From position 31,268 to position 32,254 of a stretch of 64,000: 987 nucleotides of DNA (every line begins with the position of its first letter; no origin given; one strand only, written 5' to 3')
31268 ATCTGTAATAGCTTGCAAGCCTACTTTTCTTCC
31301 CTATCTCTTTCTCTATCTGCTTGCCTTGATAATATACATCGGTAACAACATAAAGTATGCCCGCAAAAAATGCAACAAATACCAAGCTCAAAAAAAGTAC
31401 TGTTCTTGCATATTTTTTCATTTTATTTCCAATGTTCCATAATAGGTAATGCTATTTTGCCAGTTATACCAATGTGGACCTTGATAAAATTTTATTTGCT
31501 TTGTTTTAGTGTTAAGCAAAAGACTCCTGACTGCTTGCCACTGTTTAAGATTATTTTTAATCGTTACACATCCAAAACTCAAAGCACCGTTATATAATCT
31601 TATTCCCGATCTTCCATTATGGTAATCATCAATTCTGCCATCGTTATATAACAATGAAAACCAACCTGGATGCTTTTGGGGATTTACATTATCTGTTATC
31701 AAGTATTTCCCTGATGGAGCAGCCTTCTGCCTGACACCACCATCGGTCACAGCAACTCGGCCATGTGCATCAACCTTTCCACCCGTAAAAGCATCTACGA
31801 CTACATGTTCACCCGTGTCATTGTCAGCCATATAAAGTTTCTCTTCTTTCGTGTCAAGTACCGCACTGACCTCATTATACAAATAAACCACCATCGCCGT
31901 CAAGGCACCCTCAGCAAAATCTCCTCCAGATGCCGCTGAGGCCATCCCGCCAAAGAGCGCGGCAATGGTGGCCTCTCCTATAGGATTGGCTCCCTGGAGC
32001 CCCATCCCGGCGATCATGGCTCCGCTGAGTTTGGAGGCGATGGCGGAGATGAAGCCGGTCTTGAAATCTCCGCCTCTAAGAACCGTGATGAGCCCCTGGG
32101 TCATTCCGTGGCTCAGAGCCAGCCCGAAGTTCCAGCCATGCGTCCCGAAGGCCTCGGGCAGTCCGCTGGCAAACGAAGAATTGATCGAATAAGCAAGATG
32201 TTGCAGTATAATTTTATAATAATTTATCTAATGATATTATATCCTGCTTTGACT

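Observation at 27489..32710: Array of four toxin-CT/immunity cassettes plus two remnants: an orphan polymorphic-toxin locus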

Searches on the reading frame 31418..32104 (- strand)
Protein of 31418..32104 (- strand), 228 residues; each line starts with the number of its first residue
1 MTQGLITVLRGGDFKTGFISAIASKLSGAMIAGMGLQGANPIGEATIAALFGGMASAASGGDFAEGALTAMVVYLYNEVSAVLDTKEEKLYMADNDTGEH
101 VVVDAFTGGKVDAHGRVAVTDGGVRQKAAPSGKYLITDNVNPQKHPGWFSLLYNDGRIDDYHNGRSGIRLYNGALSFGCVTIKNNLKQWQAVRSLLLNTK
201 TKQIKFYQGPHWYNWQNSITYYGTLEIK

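Call 5: search_protein_families(library=pfam, proteins=[window:31418-32104:-], max_evalue=1)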
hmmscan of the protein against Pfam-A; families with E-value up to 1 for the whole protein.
window:31418-32104:- (228 aa): 2 families
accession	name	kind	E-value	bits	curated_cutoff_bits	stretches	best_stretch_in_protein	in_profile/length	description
PF10908.13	Tlde1_dom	-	4.1e-06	27.7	30.1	1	127-204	24-117/120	Tlde1 domain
PF04830.18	DUF637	-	0.027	14.7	26.6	1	7-70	99-168/168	Possible hemagglutinin (DUF637)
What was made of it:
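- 31418..31870 (-): CT1: Tlde1 / L,D-transpeptidase-like tip (150 aa). The motif Cys is present but both motif His are replaced (Y, F). Pfam Tlde1_dom at 27.7 bits, below the cutoff of 30.1 (call 5).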

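Call 8: find_homologous_proteins(query=window:31418-32104:-)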
Query window:31418-32104:- (228 aa): 7 proteins with E <= 0.001 among 710 candidates.
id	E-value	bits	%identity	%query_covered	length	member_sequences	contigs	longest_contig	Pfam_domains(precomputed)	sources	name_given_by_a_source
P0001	1.6e-149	514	100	100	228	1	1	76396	PF10908.14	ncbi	-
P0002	1.0e-27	115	70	39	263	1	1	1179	-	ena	-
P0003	2.3e-24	104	39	73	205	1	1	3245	PF10908.14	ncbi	-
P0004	2.7e-20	91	84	25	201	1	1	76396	-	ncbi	-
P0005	2.2e-19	88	69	39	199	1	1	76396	-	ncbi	-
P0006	2.3e-17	81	60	34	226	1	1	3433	-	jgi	-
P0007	2.6e-11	62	55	38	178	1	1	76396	-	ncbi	-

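Call 11: find_encoding_contigs(protein=P0001, flank=10000, max_places=4)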
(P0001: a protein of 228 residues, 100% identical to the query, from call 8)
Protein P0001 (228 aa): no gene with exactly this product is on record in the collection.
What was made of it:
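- Tried and rejected: Exact look-up of cassette 1 in the contig index: not on record (call 11).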

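Call 12: find_encoding_contigs(protein=P0006, flank=10000, max_places=4)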
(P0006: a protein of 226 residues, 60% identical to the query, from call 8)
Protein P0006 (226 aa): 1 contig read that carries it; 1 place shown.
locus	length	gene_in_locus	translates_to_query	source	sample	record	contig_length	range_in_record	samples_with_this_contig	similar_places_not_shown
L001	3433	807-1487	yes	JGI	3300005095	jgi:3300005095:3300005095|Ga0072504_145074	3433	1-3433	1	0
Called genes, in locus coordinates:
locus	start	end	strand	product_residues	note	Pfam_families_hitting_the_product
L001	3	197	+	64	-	?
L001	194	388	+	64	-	-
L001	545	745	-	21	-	-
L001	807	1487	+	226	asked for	-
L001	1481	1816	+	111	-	-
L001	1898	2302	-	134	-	PF00665:rve, PF13683:rve_3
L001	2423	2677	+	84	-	-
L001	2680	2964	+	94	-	PF05016:ParE_toxin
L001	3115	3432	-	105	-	?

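Call 13: find_encoding_contigs(protein=P0002, flank=10000, max_places=4)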
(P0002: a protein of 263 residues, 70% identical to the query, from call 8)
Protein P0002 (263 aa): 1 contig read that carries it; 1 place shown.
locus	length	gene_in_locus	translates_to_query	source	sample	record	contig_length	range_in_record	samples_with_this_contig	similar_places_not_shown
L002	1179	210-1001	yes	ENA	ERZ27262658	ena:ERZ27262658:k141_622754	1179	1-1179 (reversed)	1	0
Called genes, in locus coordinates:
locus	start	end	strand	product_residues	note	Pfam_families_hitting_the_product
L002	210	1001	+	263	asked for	-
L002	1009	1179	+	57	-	?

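Call 14: find_encoding_contigs(protein=P0003, flank=10000, max_places=4)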
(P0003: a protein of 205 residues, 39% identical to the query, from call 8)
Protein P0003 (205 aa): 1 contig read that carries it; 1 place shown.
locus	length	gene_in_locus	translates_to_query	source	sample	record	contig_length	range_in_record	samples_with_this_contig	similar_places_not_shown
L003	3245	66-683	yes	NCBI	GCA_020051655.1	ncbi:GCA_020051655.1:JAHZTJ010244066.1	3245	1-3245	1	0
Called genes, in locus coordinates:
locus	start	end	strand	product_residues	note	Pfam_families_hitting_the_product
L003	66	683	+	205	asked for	PF10908:Tlde1_dom (weak)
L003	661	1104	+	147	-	-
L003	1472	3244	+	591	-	?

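Call 22: search_protein_families(library=padloc, proteins=[window:31418-32104:-], max_evalue=0.1)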
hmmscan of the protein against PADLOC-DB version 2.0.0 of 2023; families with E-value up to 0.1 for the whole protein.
window:31418-32104:- (228 aa): 0 families

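Call 23: search_protein_families(library=ncbifam, proteins=[window:31418-32104:-, P0002], max_evalue=0.1)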
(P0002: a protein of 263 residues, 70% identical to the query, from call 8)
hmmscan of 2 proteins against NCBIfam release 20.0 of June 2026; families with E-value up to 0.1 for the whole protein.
window:31418-32104:- (228 aa): 0 families

P0002 (263 aa): 1 family
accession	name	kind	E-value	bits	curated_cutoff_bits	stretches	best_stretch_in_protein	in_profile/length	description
TIGR03696.1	Rhs_assc_core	domain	5e-16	59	32.5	1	3-65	18-76/76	RHS repeat-associated core domain-containing protein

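Call 32: search_solved_structures(query=window:31418-32104:-, max_evalue=10, show_alignments=3)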
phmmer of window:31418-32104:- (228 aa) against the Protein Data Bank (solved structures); distinct sequences matched with E-value up to 10: 0.
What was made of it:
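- Closest known: Tlde1/Tldi1. Different: There is no sequence hit to any PDB chain (call 32).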

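Call 69: predict_structure(alignment_id=A7)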
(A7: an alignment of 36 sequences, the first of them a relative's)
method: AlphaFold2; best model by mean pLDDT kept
length: 263 residues; sequences in the alignment: 36
mean_pLDDT: 64.1   pTM: 0.36
mean pLDDT of the five models: 64.1, 63.6, 60.7, 59.2, 58.7
residues with pLDDT >= 90: 8; 70-90: 126; 50-70: 51; < 50: 78
segments of 3 or more residues with pLDDT < 50: 1-8, 42-62, 104-112, 114-117, 119-125, 132-134, 136-141, 143-156
pLDDT, mean of each block of 10 residues (from residue 1): 43 68 76 55 42 43 64 78 80 80 50 44 44 41 37 48 73 74 79 71 66 75 74 84 80 91 91
secondary structure, 60 per line:
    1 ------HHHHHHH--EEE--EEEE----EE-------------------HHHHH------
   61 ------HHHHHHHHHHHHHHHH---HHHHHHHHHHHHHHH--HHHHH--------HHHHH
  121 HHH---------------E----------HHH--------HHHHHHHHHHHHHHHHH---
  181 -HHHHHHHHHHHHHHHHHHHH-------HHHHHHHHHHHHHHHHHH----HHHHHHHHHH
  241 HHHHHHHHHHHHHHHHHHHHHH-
elements in order: H7-13 E16-18 E21-24 H50-54 H67-82 H86-100 H103-107 H116-123 H161-177 H182-201 H209-226 H231-262
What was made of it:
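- Tried and rejected: AlphaFold model of Rhs core end plus linker plus module (P0002, 36-sequence alignment): mean pLDDT 64, with six helices (call 69).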

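Call 77: fold_search(model_id=the predicted structure, library=pdb)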
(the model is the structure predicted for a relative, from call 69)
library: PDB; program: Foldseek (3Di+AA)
matches with E <= 10: 37; with E <= 0.001: 0
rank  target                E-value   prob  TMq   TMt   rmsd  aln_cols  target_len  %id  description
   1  1to9_B                2.4e+00  0.06  0.13  0.13  14.5       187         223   12  Crystal structure of THI-4 protein from Bacillus subtilis (released 2004-08-10)
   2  9kq0_A                2.9e+00  0.03  0.14  0.16  27.1       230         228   13  Structure of TolQRA complex at pH 8.0 from E.coli (released 2026-03-04)
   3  5lu2_B                4.2e+00  0.03  0.14  0.15  14.0       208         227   12  Human 14-3-3 sigma complexed with long HSPB6 phosphopeptide (released 2017-02-01)
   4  8s5n_M                4.2e+00  0.03  0.16  0.16  19.3       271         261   14  RNA polymerase II core initially transcribing complex with an ordered RNA of 12 nt (released 2024-04-10)
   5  8s52_M                4.2e+00  0.02  0.13  0.12  21.2       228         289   10  RNA polymerase II core initially transcribing complex with an ordered RNA of 10 nt (released 2024-04-17)
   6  7qsd_Y                4.4e+00  0.15  0.22  0.35   5.3       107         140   16  Bovine complex I in the active state at 3.1 A (released 2022-03-02)
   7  3on2_B                4.4e+00  0.06  0.18  0.23  16.3       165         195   14  Structure of a protein with unknown function from Rhodococcus sp. RHA1 (released 2010-09-22)
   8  7cvt_A                4.7e+00  0.04  0.18  0.13  16.5       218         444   13  Crystal structure of the C85A/L194A/H234C mutant CLC-ec1 with Fab fragment (released 2021-09-01)
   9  4fr3_A                4.7e+00  0.03  0.14  0.15  14.0       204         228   12  Crystal structure of human 14-3-3 sigma in complex with TASK-3 peptide and stabilizer 16-O-Me-FC-H (released 2013-05-08)
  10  1kpl_A                4.7e+00  0.03  0.17  0.12  16.6       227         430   14  Crystal Structure of the ClC Chloride Channel from S. typhimurium (released 2002-01-23)
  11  3on2_C                5.2e+00  0.05  0.18  0.23  15.8       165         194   16  Structure of a protein with unknown function from Rhodococcus sp. RHA1 (released 2010-09-22)
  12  3ejz_A                5.2e+00  0.04  0.20  0.14  15.4       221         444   14  Structure of E203V mutant E.coli Cl-/H+ exchanger, CLC-ec1 (released 2009-02-17)
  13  6q9b_AK               6.1e+00  0.18  0.26  0.43   5.3       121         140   16  CI Membrane Arm focused refinement from Ovine respiratory SC I+III2 (released 2019-08-21)
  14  5xtc_V                6.1e+00  0.13  0.23  0.35   5.5       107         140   10  Cryo-EM structure of human respiratory complex I transmembrane arm (released 2017-08-30)
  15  5lu2_A                6.1e+00  0.02  0.14  0.15  14.1       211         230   12  Human 14-3-3 sigma complexed with long HSPB6 phosphopeptide (released 2017-02-01)
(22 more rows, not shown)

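Call 99: search_protein_families(library=pfam, alignment_id=A7, max_evalue=0.001)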
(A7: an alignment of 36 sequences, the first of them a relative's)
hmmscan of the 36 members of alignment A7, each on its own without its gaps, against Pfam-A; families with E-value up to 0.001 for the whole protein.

A. member 1, P0002 (263 aa): 0 families

B. families by the number of members that match (of 36 scanned): 3 families
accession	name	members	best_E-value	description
PF04830.18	DUF637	7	1.4e-05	Possible hemagglutinin (DUF637)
PF13699.11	eCIS_core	1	2.5e-10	eCIS core domain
PF10908.13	Tlde1_dom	1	4.1e-06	Tlde1 domain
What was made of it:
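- On Pfam DUF637 (PT637 pre-toxin domain): 7 of 36 relatives match at E<=1e-3, best 1.4e-5 (call 99).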
